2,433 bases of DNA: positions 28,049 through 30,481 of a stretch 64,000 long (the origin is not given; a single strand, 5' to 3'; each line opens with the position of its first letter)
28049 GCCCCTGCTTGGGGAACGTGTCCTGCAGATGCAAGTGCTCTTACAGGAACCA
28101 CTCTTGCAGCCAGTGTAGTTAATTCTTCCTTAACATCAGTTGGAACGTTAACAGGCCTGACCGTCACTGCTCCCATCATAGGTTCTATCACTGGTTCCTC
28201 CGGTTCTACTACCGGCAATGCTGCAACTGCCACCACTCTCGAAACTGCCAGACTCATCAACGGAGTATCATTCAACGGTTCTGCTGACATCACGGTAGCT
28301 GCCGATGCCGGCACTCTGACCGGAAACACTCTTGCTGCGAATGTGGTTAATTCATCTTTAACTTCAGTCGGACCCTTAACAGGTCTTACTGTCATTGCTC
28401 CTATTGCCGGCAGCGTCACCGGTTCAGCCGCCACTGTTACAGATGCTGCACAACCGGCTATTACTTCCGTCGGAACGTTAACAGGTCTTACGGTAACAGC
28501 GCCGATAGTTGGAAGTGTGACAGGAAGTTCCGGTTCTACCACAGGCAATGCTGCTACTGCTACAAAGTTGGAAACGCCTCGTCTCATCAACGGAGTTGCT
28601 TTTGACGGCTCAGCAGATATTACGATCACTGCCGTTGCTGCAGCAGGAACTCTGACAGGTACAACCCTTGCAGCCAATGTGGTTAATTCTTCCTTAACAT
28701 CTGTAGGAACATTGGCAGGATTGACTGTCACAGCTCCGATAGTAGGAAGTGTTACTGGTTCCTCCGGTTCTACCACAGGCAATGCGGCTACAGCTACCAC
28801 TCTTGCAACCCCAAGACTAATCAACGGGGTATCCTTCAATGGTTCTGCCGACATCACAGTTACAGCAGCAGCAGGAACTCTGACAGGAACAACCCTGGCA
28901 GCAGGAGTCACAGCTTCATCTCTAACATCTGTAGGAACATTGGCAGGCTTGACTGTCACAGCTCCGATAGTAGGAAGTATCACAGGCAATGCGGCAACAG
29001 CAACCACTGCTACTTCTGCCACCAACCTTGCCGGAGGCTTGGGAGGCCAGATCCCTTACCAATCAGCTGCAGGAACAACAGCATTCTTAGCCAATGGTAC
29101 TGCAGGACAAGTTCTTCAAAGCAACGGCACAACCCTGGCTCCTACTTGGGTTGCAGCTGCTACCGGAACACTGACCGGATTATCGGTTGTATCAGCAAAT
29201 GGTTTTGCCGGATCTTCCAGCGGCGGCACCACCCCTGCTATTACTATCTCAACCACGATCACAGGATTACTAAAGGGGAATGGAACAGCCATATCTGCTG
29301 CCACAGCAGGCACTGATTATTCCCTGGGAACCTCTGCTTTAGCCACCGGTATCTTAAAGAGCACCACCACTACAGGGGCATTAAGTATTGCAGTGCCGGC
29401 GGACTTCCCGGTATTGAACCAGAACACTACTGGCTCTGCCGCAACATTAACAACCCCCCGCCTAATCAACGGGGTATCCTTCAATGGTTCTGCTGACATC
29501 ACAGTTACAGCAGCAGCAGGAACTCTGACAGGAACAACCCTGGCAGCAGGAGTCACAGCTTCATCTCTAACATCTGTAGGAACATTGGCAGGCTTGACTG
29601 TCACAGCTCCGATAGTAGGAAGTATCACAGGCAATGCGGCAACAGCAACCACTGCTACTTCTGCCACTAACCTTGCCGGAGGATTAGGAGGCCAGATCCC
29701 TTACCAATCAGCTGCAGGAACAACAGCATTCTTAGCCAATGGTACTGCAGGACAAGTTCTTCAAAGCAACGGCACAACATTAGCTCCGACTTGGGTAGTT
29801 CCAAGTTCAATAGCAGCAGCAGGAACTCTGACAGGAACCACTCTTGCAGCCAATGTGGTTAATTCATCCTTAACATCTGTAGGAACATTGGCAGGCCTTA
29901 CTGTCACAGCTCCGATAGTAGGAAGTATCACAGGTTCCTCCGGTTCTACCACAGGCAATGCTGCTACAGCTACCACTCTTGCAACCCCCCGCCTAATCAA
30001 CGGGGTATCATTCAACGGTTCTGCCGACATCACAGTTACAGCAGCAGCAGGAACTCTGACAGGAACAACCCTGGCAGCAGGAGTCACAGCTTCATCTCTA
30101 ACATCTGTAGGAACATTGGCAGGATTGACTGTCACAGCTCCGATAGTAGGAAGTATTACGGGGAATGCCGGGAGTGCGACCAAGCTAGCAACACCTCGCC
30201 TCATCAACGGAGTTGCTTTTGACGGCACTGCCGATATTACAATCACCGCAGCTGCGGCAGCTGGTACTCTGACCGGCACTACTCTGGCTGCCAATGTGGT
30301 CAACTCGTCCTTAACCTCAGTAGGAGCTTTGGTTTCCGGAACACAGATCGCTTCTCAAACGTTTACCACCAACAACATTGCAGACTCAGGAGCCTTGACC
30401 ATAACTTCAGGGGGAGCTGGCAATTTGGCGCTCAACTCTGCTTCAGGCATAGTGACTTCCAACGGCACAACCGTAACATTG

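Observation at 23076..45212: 22-kb single-direction cell-surface locus from a consensus promoter to a bidirectional terminator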

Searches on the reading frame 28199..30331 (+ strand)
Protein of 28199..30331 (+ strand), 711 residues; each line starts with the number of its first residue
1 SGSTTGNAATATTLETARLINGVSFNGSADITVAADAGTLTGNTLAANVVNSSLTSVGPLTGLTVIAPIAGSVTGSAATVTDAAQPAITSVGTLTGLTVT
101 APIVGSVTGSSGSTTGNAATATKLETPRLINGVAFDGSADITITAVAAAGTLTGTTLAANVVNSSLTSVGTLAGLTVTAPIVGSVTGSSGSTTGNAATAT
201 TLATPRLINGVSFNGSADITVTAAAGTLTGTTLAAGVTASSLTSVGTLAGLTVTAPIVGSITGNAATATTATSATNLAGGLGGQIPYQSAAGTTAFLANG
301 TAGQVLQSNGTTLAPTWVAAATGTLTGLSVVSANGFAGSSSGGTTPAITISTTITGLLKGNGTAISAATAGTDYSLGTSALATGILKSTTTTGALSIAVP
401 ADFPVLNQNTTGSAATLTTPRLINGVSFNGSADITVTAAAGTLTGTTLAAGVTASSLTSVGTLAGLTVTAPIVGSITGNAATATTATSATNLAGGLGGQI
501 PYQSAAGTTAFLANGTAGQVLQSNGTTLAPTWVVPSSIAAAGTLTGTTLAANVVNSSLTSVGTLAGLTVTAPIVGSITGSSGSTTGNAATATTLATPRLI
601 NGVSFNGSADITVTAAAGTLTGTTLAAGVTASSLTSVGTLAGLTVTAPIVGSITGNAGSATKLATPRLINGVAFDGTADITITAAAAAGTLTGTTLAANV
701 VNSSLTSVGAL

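Call 84: search_dna_similar(query=window:28199-30331:+, collection=phages, mode=protein, max_rows=12)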
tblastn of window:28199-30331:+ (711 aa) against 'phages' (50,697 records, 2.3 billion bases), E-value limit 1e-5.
No match.
